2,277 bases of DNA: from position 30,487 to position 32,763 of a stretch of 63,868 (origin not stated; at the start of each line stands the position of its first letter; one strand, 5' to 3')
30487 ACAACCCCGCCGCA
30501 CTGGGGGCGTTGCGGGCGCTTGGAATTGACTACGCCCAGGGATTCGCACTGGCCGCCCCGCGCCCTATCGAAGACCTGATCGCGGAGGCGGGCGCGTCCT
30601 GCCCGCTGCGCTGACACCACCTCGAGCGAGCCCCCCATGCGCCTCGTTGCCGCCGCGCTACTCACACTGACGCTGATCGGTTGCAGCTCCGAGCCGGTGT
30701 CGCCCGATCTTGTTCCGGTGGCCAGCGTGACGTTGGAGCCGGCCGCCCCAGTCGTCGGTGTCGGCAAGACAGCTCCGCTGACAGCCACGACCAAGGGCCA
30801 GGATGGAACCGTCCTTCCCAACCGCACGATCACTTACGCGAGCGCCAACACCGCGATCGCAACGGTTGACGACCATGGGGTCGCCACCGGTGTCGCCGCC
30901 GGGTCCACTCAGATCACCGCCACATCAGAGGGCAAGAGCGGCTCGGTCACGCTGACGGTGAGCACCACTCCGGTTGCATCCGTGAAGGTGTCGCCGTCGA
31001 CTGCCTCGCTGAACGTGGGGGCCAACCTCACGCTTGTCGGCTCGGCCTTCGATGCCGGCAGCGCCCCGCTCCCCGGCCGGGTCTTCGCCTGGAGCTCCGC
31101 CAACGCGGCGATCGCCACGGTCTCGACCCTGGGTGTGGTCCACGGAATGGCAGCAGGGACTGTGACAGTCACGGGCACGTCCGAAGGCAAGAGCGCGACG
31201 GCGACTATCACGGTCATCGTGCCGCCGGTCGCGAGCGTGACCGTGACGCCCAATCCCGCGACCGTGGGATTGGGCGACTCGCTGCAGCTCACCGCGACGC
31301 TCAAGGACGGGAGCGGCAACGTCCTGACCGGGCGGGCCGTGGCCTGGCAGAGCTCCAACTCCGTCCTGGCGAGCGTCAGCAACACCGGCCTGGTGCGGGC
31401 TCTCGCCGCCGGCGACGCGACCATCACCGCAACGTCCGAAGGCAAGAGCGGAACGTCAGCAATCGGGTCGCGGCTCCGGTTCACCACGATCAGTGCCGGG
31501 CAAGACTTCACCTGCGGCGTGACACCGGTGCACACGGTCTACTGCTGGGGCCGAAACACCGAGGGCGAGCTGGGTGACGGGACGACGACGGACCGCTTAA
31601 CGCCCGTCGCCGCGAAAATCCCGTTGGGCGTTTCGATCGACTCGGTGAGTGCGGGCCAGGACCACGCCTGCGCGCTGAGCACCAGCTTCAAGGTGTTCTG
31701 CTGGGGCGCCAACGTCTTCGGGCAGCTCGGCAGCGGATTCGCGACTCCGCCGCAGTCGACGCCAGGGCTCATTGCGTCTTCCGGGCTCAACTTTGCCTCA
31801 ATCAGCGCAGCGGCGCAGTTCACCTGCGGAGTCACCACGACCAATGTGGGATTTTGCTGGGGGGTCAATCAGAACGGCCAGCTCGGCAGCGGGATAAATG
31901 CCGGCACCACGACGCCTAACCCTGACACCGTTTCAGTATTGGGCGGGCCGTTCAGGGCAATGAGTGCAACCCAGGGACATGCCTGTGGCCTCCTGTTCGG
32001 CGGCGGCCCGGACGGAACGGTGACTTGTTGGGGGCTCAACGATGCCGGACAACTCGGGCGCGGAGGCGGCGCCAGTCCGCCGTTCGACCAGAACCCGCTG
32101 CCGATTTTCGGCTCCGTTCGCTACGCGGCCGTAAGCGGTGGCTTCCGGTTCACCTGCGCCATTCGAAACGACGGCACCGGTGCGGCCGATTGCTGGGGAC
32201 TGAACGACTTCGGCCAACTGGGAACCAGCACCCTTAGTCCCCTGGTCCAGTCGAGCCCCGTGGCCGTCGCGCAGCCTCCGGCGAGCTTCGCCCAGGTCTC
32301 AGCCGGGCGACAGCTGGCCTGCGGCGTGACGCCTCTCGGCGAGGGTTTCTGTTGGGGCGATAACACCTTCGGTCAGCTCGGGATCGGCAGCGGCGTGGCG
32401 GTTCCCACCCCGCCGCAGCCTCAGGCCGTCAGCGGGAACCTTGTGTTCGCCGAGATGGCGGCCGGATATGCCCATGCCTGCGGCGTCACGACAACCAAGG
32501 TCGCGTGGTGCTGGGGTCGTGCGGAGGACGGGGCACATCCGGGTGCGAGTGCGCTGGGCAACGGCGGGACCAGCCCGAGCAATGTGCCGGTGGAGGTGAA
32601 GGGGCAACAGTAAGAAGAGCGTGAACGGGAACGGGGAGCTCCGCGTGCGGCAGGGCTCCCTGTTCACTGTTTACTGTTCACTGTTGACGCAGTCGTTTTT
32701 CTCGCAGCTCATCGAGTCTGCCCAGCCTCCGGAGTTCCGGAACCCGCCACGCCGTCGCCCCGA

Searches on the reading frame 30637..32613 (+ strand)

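Call 91: search_protein_families(library=pfam, proteins=[window:30637-32613:+], max_evalue=0.00001)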
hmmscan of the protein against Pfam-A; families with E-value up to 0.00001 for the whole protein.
window:30637-32613:+ (658 aa): 5 families
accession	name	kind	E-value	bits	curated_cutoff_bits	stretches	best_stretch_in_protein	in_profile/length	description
PF25390.1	WD40_RLD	-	1.4e-58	199.4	150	2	275-514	86-318/363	RCC1-like domain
PF00415.24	RCC1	-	4.3e-41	139.7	21.7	2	300-347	3-50/50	Regulator of chromosome condensation (RCC1) repeat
PF13540.12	RCC1_2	-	9.8e-38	127.5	22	3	334-363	1-30/30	Regulator of chromosome condensation (RCC1) repeat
PF02368.24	Big_2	-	2.2e-35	120.9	22.8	3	197-269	1-70/79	Bacterial Ig-like domain (group 2)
PF02369.22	Big_1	-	2.8e-06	27.8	34.9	1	200-276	3-76/93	Bacterial Ig-like domain (group 1)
